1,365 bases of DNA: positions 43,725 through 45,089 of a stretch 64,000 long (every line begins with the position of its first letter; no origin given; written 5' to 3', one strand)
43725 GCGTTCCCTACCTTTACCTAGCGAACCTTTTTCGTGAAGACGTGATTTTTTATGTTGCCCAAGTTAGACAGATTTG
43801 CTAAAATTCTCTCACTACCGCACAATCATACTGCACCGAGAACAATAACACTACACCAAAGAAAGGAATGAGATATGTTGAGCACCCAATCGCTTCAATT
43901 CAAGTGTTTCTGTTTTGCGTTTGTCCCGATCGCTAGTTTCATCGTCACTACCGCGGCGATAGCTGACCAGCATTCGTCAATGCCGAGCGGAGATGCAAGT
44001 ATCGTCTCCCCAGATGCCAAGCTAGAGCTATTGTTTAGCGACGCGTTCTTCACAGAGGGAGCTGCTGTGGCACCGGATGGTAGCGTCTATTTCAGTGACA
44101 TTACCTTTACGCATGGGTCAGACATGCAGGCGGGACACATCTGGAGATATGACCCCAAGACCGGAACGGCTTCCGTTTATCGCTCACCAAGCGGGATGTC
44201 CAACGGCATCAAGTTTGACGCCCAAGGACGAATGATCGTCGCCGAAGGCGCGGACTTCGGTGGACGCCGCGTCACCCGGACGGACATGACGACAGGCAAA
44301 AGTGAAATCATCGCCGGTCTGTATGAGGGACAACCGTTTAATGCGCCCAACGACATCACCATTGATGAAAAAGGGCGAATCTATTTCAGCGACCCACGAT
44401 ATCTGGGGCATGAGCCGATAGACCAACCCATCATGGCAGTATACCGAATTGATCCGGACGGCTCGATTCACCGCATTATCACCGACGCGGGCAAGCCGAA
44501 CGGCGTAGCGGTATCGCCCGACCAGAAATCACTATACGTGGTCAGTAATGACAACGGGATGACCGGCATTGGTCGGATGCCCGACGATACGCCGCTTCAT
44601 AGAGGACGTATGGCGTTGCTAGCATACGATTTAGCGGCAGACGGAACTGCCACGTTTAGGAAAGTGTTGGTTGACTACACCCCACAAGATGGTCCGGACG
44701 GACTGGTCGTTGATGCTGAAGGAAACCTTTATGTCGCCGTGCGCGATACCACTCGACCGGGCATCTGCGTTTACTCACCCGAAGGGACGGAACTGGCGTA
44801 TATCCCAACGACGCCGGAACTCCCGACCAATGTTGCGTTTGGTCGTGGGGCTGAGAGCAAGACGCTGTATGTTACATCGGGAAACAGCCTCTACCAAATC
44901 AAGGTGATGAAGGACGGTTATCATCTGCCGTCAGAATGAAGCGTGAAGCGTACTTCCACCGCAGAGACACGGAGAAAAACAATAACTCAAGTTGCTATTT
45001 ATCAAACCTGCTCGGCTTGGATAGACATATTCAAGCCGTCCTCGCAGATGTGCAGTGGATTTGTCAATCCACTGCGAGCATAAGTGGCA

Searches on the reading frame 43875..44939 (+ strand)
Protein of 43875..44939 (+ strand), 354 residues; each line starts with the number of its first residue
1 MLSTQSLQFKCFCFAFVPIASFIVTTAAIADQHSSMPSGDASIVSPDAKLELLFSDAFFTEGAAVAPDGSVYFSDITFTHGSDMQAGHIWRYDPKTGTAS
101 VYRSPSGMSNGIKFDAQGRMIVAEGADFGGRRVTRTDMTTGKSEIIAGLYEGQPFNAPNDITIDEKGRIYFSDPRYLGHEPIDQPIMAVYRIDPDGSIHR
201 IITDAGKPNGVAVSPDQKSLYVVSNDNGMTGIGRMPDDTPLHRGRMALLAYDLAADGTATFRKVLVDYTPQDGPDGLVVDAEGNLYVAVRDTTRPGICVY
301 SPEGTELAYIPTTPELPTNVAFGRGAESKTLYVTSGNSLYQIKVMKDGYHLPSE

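Call 38: search_protein_families(library=pfam, proteins=[window:43875-44939:+], max_evalue=0.01)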
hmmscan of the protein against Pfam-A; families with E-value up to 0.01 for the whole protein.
window:43875-44939:+ (354 aa): 7 families
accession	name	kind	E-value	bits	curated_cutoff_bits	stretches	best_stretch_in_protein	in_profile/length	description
PF08450.18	SGL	-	1.6e-42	146.2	26.3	1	60-336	2-245/246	SMP-30/Gluconolactonase/LRE-like region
PF20067.5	SSL_N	-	9e-07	29.1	18.9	0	267-291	16-40/46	Strictosidine synthase-like, N-terminal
PF03088.22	Str_synth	-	1.2e-05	25.8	25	0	159-223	1-74/89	Strictosidine synthase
PF01436.27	NHL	-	1.5e-05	25.2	20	0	273-288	3-18/28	NHL repeat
PF22701.2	Mala_s_1-like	-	0.0014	18.8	27.5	0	274-317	90-130/195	Mal s 1 allergenic protein-like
PF01731.26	Arylesterase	-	0.0024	18.5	21.3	0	202-224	50-72/86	Arylesterase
PF06739.17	SBBP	-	0.003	17.9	20.5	0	158-170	15-27/38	Beta-propeller repeat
